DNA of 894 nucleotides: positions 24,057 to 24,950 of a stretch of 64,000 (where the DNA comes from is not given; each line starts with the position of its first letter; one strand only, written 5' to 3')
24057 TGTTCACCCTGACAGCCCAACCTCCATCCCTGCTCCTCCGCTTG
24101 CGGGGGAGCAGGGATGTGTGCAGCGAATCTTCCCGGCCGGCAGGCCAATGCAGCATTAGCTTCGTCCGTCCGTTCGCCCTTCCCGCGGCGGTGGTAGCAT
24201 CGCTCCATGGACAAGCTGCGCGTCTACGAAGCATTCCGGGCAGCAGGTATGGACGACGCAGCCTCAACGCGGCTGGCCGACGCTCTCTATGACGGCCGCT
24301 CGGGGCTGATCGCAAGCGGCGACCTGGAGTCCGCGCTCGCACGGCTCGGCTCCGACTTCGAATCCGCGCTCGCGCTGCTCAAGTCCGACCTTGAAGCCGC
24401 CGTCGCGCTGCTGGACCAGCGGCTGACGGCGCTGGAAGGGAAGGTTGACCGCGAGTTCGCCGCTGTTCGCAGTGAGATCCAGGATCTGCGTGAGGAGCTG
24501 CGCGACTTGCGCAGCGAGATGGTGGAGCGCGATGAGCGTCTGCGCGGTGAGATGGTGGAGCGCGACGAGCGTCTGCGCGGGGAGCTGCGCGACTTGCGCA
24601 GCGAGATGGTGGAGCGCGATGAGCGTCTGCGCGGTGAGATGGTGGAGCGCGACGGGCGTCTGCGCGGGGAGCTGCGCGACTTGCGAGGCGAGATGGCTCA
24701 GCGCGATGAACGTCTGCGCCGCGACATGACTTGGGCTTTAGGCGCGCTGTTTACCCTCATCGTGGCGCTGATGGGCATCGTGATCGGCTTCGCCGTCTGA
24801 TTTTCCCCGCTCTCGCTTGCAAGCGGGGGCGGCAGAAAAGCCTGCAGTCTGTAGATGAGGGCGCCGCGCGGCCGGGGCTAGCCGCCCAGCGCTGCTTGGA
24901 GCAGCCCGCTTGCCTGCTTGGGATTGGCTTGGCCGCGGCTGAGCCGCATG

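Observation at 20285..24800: Accessory three-gene island: two tail-anchored repeat coiled-coil paralogs bracket a ~990-aa secreted FG-GAP propeller protein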

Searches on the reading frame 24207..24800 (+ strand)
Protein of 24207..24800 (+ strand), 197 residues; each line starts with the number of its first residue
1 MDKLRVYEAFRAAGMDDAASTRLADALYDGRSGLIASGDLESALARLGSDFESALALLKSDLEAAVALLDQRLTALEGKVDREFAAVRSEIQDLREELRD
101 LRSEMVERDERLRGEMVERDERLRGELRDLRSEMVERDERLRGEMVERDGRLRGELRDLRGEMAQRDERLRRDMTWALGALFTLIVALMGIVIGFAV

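Call 3: search_protein_families(library=pfam, proteins=[window:24207-24800:+], max_evalue=1)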
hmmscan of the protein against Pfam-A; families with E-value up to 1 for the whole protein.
window:24207-24800:+ (197 aa): 28 families (the best 25 are shown)
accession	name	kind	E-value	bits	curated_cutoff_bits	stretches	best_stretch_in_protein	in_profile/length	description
PF07798.16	CCDC90-like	-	8.9e-05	22.8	33.5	2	88-191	71-171/175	Coiled-coil domain-containing protein 90-like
PF01442.23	Apolipoprotein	-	0.00022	21.4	90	1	45-175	29-153/190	Apolipoprotein A1/A4/E domain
PF04513.17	Baculo_PEP_C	-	0.00095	19.7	38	1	40-98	43-101/140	Baculovirus polyhedron envelope protein, PEP, C terminus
PF00038.26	Filament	-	0.0038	17.3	40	1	38-142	166-273/313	Intermediate filament protein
PF06705.16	SF-assemblin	-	0.0096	15.7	30.6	1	54-170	82-198/247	SF-assemblin/beta giardin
PF19579.4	FtsL_2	-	0.013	15.8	24.6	0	89-113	43-67/100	Bacteriodetes cell division protein (FtsL-like)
PF14988.11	DUF4515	-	0.03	14.7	24.5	1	66-135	63-131/206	Domain of unknown function (DUF4515)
PF05859.17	Mis12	-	0.031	14.5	25.7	1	19-123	113-222/231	Mis12 protein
PF03938.19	OmpH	-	0.032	14.9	32.4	1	75-152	19-92/141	Outer membrane protein (OmpH-like)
PF24850.1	CC_BshC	-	0.036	14.3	27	1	74-169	2-99/159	Bacillithiol biosynthesis BshC, C-terminal coiled-coil domain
PF06428.16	Sec2p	-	0.037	14.4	28.5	1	77-142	9-74/92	GDP/GTP exchange factor Sec2p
PF00769.24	ERM_C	-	0.043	14.7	23.4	0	108-136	3-31/77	Ezrin/radixin/moesin family C terminal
PF06785.16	UPF0242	-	0.047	14.2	33.5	1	81-170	82-173/194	Uncharacterised protein family (UPF0242) N-terminus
PF25443.1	ANG-1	-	0.088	13.4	28.5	1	65-104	29-68/105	ANG-1-like domain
PF03961.19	FapA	-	0.12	12.4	31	1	77-165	144-228/272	Flagellar Assembly Protein A beta solenoid domain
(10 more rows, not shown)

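Call 4: search_protein_families(library=ncbifam, proteins=[window:24207-24800:+], max_evalue=1)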
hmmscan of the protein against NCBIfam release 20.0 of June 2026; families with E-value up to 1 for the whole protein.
window:24207-24800:+ (197 aa): 16 families
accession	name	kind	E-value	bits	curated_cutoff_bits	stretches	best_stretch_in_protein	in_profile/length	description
TIGR03998.1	thiol_BshC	equivalog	0.00012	21.1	265.8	1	72-170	372-472/529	bacillithiol biosynthesis cysteine-adding enzyme BshC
TIGR04211.1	SH3_and_anchor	equivalog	0.00015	21.4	65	1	79-194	70-185/198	TIGR04211 family SH3 domain-containing protein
NF040738.1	nickel_Mua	equivalog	0.0005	20.2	75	1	79-136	29-85/185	nickel-binding protein Mua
NF045487.1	ASRP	equivalog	0.0018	17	300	1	59-167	326-435/593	archaea-specific SMC-related protein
NF033885.1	conj_TraP_IncI1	equivalog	0.0038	17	135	1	83-127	69-113/217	conjugal transfer protein TraP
TIGR02169.1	SMC_prok_A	equivalog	0.0064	14.2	729.4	1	58-169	264-373/1165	chromosome segregation protein SMC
NF041291.1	StbC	equivalog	0.019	15.3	100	1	115-192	28-115/122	plasmid stabilization protein StbC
NF033914.0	antiphage_ZorA_1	subfamily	0.026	12.8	190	1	41-142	376-478/619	anti-phage ZorAB system protein ZorA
NF007229.0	PRK09647.1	equivalog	0.027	13.8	265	1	44-110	141-210/220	RNA polymerase sigma factor SigE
NF041416.1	halo_CC_star_2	equivalog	0.049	14.1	140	0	84-138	22-73/113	halo-CC-star protein HcsL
NF053852.1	vesicle_Bd0635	exception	0.056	13.1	250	1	40-111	68-138/223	CpoB-like predatory vesicle lipoprotein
NF046104.1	PptglHdxlasePcsB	equivalog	0.091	11.9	450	1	65-142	33-105/400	peptidoglycan hydrolase PcsB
TIGR03794.1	NHLM_micro_HlyD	equivalog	0.091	11.6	156.2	1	60-105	205-250/421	NHLP bacteriocin system secretion protein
NF045780.1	TrlF_fam_ATP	equivalog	0.18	10.4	350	1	51-148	542-645/944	TrlF family AAA-like ATPase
NF052504.1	sll1863_fam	domain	0.34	11.1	35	1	60-128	7-75/93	sll1863 family stress response protein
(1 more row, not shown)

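Call 9: find_homologous_proteins(query=window:24207-24800:+, max_evalue=0.001)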
Query window:24207-24800:+ (197 aa): 7 proteins with E <= 0.001 among 8000 candidates.
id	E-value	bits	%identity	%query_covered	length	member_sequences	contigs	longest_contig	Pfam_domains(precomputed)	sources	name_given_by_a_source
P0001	6.9e-24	103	38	100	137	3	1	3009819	-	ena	-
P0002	1.2e-21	95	35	100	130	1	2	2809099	-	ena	-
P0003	3.4e-10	58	51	42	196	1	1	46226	PF01442.24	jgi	jgi:hypothetical protein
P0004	5.3e-6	44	51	44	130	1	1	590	-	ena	-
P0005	2.5e-5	42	40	48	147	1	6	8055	PF07798.17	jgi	jgi:chromosome segregation ATPase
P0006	2.2e-4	39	36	67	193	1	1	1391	PF01442.24,PF07798.17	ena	-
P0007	9.2e-4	37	36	54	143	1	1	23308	PF07798.17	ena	-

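Call 11: find_encoding_contigs(protein=P0001, flank=10000, max_places=3)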
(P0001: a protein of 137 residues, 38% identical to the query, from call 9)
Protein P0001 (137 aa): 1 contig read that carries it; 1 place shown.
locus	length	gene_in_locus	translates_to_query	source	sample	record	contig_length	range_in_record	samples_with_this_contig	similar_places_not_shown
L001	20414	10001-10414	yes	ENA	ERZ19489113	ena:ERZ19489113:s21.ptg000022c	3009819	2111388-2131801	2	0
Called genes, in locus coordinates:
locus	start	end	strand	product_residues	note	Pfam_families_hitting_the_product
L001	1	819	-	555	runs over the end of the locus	PF00133:tRNA-synt_1, PF01406:tRNA-synt_1e (faint), PF09334:tRNA-synt_1g, PF19303:Anticodon_3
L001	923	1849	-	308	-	PF00590:TP_methylase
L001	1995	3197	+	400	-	PF00478:IMPDH, PF01070:FMN_dh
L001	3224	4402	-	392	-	PF00144:Beta-lactamase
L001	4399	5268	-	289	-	PF17827:PrmC_N, PF05175:MTS, PF06325:PrmA, PF08241:Methyltransf_11 (weak), PF08242:Methyltransf_12, PF13649:Methyltransf_25, PF13847:Methyltransf_31 (weak)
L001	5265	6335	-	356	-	PF03462:PCRF, PF00472:RF-1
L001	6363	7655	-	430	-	PF13393:tRNA-synt_His, PF00587:tRNA-synt_2b, PF03129:HGTP_anticodon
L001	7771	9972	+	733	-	PF13328:HD_4, PF01966:HD, PF04607:RelA_SpoT, PF02824:TGS, PF19296:RelA_AH, PF28438:RelA_RIS, PF13291:ACT_4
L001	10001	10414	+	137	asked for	-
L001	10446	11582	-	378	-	PF00266:Aminotran_5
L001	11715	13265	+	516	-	PF13541:ChlI, PF00158:Sigma54_activat (weak), PF01078:Mg_chelatase, PF07728:AAA_5 (weak), PF00493:MCM (weak), PF13335:Mg_chelatase_C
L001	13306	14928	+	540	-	PF07969:Amidohydro_3, PF01979:Amidohydro_1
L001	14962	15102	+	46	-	-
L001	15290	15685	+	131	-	PF24777:DUF7700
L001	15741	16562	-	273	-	-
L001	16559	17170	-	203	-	-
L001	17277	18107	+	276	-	PF00160:Pro_isomerase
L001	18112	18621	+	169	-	PF00160:Pro_isomerase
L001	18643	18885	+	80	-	-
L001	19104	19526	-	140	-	PF01575:MaoC_dehydratas, PF13452:FAS1_DH_region (weak)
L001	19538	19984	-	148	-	PF13452:FAS1_DH_region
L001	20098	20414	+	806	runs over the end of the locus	PF02515:CoA_transf_3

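Call 12: find_encoding_contigs(protein=P0002, flank=10000, max_places=3)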
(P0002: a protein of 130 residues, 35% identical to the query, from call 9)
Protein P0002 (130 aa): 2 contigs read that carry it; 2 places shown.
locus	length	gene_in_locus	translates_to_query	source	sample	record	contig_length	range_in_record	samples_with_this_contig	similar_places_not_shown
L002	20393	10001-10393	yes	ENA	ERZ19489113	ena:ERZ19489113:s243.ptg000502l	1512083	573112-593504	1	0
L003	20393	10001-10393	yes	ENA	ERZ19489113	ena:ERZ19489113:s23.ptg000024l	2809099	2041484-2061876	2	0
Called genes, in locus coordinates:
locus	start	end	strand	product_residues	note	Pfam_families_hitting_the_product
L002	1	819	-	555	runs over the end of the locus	PF00133:tRNA-synt_1, PF01406:tRNA-synt_1e (faint), PF09334:tRNA-synt_1g, PF19303:Anticodon_3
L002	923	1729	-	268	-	PF00590:TP_methylase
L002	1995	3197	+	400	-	PF00478:IMPDH, PF03060:NMO (faint), PF01070:FMN_dh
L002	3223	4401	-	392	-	PF00144:Beta-lactamase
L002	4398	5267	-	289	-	PF17827:PrmC_N, PF05175:MTS, PF06325:PrmA, PF08241:Methyltransf_11 (weak), PF08242:Methyltransf_12, PF13649:Methyltransf_25, PF13847:Methyltransf_31 (weak)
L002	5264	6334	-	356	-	PF03462:PCRF, PF00472:RF-1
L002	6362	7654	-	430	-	PF13393:tRNA-synt_His, PF00587:tRNA-synt_2b, PF03129:HGTP_anticodon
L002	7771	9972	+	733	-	PF13328:HD_4, PF01966:HD, PF04607:RelA_SpoT, PF02824:TGS, PF19296:RelA_AH, PF28438:RelA_RIS, PF13291:ACT_4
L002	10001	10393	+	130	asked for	-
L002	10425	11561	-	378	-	PF00266:Aminotran_5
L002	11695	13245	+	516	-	PF13541:ChlI, PF00158:Sigma54_activat (weak), PF01078:Mg_chelatase, PF07728:AAA_5 (weak), PF00493:MCM (weak), PF13335:Mg_chelatase_C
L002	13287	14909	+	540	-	PF07969:Amidohydro_3, PF01979:Amidohydro_1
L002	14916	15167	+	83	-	PF05787:PhoX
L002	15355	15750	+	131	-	PF24777:DUF7700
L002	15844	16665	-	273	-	-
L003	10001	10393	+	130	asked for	-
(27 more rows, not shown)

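Call 28: search_solved_structures(query=L001:10001-10411:+, max_evalue=10, show_alignments=2)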
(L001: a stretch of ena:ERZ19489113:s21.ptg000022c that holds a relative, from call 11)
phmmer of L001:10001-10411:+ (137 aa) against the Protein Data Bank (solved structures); distinct sequences matched with E-value up to 10: 178 (the best 60 are shown).
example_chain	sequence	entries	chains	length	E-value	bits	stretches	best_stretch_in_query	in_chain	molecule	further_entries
7zr2_A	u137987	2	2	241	0.0062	20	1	60-114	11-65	Spike protein S2',Chimeric protein mimic of SARS-CoV-2 Spike HR1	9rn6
6ds9_A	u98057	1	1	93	0.0094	19.4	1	34-94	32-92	de novo designed three helix bundle GRa3D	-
21du_B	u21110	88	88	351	0.059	16.8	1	76-105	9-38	Guanine nucleotide-binding protein G(I)/G(S)/G(T) subunit beta-1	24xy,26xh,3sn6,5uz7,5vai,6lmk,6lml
8ef5_B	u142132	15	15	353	0.06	16.8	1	76-105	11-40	Guanine nucleotide-binding protein G(I)/G(S)/G(T) subunit beta-1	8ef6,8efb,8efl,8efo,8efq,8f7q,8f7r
7fig_B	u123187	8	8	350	0.06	16.8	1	76-105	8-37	Guanine nucleotide-binding protein G(I)/G(S)/G(T) subunit beta-1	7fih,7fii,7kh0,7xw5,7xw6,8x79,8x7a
7xat_C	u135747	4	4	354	0.06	16.8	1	76-105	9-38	Guanine nucleotide-binding protein G(I)/G(S)/G(T) subunit beta-1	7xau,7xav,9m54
9m0r_B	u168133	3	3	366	0.063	16.7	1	76-105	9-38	Guanine nucleotide-binding protein G(I)/G(S)/G(T) subunit beta-1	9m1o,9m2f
8jbf_D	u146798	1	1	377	0.063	16.7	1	76-105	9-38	Guanine nucleotide-binding protein G(I)/G(S)/G(T) subunit beta-1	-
8wst_B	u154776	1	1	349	0.065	16.7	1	76-105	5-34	Guanine nucleotide-binding protein G(I)/G(S)/G(T) subunit beta-1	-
7ljc_B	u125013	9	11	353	0.066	16.7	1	76-105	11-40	Guanine nucleotide-binding protein G(I)/G(S)/G(T) subunit beta-1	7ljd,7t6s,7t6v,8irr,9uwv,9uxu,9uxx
4xa1_A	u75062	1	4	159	0.066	16.7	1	37-122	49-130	Gp7-MYH7(1173-1238)-EB1 chimera protein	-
22es_B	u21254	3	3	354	0.066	16.7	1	76-105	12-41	Guanine nucleotide-binding protein G(I)/G(S)/G(T) subunit beta-1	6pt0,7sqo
8jbg_D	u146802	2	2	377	0.066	16.7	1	76-105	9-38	Guanine nucleotide-binding protein G(I)/G(S)/G(T) subunit beta-1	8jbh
6vn7_B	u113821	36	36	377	0.066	16.7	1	76-105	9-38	Guanine nucleotide-binding protein G(I)/G(S)/G(T) subunit beta-1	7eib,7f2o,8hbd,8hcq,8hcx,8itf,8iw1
7jv5_B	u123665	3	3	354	0.066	16.7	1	76-105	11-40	Guanine nucleotide-binding protein G(I)/G(S)/G(T) subunit beta-1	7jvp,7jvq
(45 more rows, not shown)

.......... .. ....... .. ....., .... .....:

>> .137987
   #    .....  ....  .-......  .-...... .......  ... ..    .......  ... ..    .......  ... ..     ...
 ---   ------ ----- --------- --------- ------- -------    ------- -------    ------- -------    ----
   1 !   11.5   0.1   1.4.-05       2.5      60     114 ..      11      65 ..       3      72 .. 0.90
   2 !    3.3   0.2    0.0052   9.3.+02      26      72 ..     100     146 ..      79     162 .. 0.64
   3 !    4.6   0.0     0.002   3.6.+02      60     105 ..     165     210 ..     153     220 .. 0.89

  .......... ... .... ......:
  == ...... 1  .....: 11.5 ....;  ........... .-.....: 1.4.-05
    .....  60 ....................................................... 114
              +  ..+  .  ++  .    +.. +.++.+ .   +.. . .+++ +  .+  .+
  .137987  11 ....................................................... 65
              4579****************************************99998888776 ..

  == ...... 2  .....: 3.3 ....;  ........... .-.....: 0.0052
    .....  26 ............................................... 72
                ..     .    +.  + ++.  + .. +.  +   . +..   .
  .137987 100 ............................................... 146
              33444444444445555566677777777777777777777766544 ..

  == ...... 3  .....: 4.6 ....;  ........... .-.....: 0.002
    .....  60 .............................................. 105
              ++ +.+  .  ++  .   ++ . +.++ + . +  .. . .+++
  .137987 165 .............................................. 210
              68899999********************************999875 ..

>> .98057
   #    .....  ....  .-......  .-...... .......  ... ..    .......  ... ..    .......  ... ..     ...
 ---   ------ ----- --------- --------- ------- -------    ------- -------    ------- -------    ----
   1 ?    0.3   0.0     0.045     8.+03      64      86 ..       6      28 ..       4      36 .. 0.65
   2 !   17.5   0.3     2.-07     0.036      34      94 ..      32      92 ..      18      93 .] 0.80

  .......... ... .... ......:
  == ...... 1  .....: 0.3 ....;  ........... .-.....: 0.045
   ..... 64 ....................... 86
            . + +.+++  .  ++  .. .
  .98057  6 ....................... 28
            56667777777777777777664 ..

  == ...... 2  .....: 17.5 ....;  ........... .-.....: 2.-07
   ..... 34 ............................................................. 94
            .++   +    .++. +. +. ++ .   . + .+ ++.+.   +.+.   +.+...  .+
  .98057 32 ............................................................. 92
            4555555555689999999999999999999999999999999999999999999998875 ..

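Call 41: search_protein_families(library=phrogs, proteins=[window:24207-24800:+, L001:10001-10411:+], max_evalue=0.01)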
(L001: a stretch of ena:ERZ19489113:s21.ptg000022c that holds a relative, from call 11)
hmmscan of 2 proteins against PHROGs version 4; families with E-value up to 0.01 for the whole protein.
window:24207-24800:+ (197 aa): 6 families
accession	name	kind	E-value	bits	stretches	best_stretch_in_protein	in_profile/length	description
phrog_9415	-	unknown function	0.0003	21.7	1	59-193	45-165/168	-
phrog_6701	-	unknown function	0.0025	18.6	0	22-104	35-119/169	-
phrog_21359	-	unknown function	0.0029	18.8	0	125-195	20-89/94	-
phrog_404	-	tail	0.0049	17.9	1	60-114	68-112/118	minor tail protein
phrog_5328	-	unknown function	0.0075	17.7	1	50-137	6-91/101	-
phrog_2337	-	tail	0.0096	15.1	0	38-191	20-184/1326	tail length tape measure protein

L001:10001-10411:+ (137 aa): 15 families
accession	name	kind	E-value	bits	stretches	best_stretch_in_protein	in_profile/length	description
phrog_10610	-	unknown function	0.00017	22.7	1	53-108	12-67/68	-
phrog_3671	-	unknown function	0.00034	21.7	1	54-105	28-82/87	-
phrog_7330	-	unknown function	0.0007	20.9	1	71-111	40-80/82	-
phrog_1544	-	unknown function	0.00095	19.9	1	25-134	33-140/200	-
phrog_5345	-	unknown function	0.0023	19.4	0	85-121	62-98/104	-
phrog_73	-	head and packaging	0.0024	18.7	1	11-106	176-270/287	head scaffolding protein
phrog_8369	-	other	0.0037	18.3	1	43-125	42-122/192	hol-like chemotaxis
phrog_5225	-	unknown function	0.0065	17.8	1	71-126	26-79/92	-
phrog_4949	-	unknown function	0.0073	16.5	1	32-114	121-201/447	-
phrog_5218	-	unknown function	0.0074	15.4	1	43-114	133-206/1599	-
phrog_6701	-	unknown function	0.0081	16.9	1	44-133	74-167/169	-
phrog_9415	-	unknown function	0.0088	16.9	0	34-114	40-135/168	-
phrog_4704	-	tail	0.0089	15.7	1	50-111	122-187/625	tail length tape measure protein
phrog_1244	-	unknown function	0.0092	16.4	0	43-111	13-78/157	-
phrog_6631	-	unknown function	0.0095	16.4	0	61-109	48-96/251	-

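Call 42: search_protein_families(library=padloc, proteins=[window:24207-24800:+, L001:10001-10411:+], max_evalue=0.01)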
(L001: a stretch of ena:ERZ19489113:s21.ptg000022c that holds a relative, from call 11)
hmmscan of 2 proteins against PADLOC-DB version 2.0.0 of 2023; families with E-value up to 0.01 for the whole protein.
window:24207-24800:+ (197 aa): 6 families
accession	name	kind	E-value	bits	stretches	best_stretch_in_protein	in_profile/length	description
PDLC03859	LmuB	-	5.6e-05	20.5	1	48-170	338-458/611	-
PDLC03843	LeoC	-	0.0019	16.4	1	59-190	105-199/207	-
PDLC00601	ZorA1|ZorA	-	0.002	14.9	1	52-164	537-648/699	MotA/ExbB/TolQ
PDLC03863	LmuB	-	0.0073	13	1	60-136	202-394/610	-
PDLC02723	PbeC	-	0.0077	12.8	1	40-135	199-293/618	PbeC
PDLC03862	LmuB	-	0.0095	12.3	0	42-141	200-298/643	-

L001:10001-10411:+ (137 aa): 20 families
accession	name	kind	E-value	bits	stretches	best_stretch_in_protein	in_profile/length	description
PDLC03859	LmuB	-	0.00015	19.1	1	43-107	348-410/611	-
PDLC00254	LmuB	-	0.00015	18.6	1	40-107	209-281/563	AAA ATPase domain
PDLC03863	LmuB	-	0.0003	17.6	1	53-107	218-396/610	-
PDLC03865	LmuB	-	0.00039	16.7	1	29-102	542-616/1007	-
PDLC00553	JetC2|JetC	-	0.00041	16.3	1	8-112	866-970/1361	DUF3584 domain; MukB-like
PDLC03864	LmuB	-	0.00057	16.5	1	28-112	261-347/657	-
PDLC00519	JetC1|JetC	-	0.00076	15.8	1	23-114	380-468/1097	DUF3584 domain; MukB-like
PDLC00503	JetC1|JetC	-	0.0016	14.5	1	18-105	387-475/1146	DUF3584 domain; MukB-like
PDLC00551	JetC2|JetC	-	0.0017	14.3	1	18-112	879-974/1365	DUF3584 domain; MukB-like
PDLC05036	PDC-S54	-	0.0018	15.8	1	54-114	138-198/410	-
PDLC03843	LeoC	-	0.0024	16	1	47-135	109-197/207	-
PDLC02668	DndD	-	0.0027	14.8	1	29-112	390-471/659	DndD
PDLC03976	PD-Lambda-1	-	0.0031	14.4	1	35-110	52-132/491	-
PDLC02756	PbeC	-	0.004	14.2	1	58-112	206-260/643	PbeC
PDLC03841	LeoBC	-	0.0045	14.1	1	39-97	299-355/601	-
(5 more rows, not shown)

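Call 48: search_protein_representatives(alignment_id=A2)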
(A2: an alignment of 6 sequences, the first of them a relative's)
Query: 6 sequences, 162 profile positions. Proteins with E-value up to 0.001 (for the whole library): 242; up to 1e-10: 12; up to 1e-30: 4. The best 150 are listed.
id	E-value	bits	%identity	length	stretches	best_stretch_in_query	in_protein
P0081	2.3e-69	248.9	-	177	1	1-162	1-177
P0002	2.2e-50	187.2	-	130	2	1-88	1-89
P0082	6.6e-43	162.9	-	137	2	3-74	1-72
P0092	4.0e-33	131.1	-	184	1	1-160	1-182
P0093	9.3e-20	87.6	-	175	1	1-162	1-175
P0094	1.0e-19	87.5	-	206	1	1-159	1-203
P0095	1.7e-14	70.5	-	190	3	1-110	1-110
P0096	2.0e-14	70.3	-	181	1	5-161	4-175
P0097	2.1e-14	70.2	-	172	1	1-161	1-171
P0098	9.3e-13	64.8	-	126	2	1-94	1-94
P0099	5.3e-12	62.4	-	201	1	1-161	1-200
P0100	6.0e-11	59.0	-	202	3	93-157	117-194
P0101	9.2e-10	55.1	-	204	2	12-144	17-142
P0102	1.7e-09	54.3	-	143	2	1-106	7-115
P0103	3.2e-09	53.3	-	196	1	3-137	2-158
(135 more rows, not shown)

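Call 51: search_protein_families(library=pfam, alignment_id=A3, max_evalue=0.001)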
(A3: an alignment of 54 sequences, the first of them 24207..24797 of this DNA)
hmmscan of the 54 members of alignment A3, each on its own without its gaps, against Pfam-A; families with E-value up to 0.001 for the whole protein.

A. member 1, window:24207-24797:+ (197 aa): 3 families
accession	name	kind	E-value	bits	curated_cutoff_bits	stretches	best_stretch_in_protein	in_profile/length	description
PF07798.16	CCDC90-like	-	8.9e-05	22.8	33.5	0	88-191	71-171/175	Coiled-coil domain-containing protein 90-like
PF01442.23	Apolipoprotein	-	0.00022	21.4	90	1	45-175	29-153/190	Apolipoprotein A1/A4/E domain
PF04513.17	Baculo_PEP_C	-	0.00095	19.7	38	0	40-98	43-101/140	Baculovirus polyhedron envelope protein, PEP, C terminus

B. families by the number of members that match (of 54 scanned): 109 families (the first 25 are shown)
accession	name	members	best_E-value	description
PF07798.16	CCDC90-like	40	9.4e-14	Coiled-coil domain-containing protein 90-like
PF04513.17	Baculo_PEP_C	29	1.5e-10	Baculovirus polyhedron envelope protein, PEP, C terminus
PF01442.23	Apolipoprotein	28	5.8e-11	Apolipoprotein A1/A4/E domain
PF07889.17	DUF1664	14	3.5e-07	Protein of unknown function (DUF1664)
PF17072.10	Spike_torovirin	5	5.8e-07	Torovirinae spike glycoprotein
PF23991.1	DUF7310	4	2.1e-07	Coiled-coil region of unknown function (DUF7310)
PF05597.16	Phasin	4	9.8e-05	Poly(hydroxyalcanoate) granule associated protein (phasin)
PF07352.17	Phage_Mu_Gam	4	0.00017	Bacteriophage Mu Gam like protein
PF06825.17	HSBP1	3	8.8e-06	Heat shock factor binding protein 1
PF06419.17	COG6_N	3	1.1e-05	Conserved oligomeric complex COG6, N-terminal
PF16331.10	TolA_bind_tri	3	2.5e-05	TolA binding protein trimerisation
PF06810.17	Phage_scaffold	3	4.2e-05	Phage capsid assembly scaffolding protein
PF07902.16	Gp58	3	4.2e-05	gp58-like protein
PF16888.10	YwqH-like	3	7e-05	YwqH-like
PF00038.26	Filament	3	7.7e-05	Intermediate filament protein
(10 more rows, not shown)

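Call 55: find_encoding_contigs(protein=P0093, flank=8000, max_places=4)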
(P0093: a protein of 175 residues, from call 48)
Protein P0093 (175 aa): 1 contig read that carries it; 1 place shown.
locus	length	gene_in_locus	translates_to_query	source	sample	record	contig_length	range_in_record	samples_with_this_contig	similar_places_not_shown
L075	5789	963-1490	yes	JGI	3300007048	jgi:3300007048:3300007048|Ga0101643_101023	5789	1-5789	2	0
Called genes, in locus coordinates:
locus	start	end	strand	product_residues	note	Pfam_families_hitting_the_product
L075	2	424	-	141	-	?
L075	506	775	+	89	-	-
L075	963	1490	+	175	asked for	PF00261:Tropomyosin (faint), PF17072:Spike_torovirin (faint), PF23991:DUF7310 (faint), PF10498:IFT57, PF27742:CTXL_M (faint), PF05531:NPV_P10 (faint), PF06419:COG6_N (faint), PF24423:OVT1 (weak), +1 more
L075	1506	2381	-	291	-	PF02754:CCG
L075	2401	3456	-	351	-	PF13085:Fer2_3, PF00111:Fer2 (weak), PF13237:Fer4_10 (weak), PF12838:Fer4_7 (weak), PF13183:Fer4_8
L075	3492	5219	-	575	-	PF00890:FAD_binding_2, PF02910:Succ_DH_flav_C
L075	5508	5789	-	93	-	?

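Call 65: find_related_loci(query=A4, collection=metagenome_contigs, flank=10000)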
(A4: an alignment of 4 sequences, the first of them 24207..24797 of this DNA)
Query A4 (197 aa) in metagenome_contigs; peptide patterns used: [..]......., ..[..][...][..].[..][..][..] (x = any residue, [..] = any of these).
254 stretches matched a pattern, but none encodes a relative of the query by tblastn (E <= 1e-3).
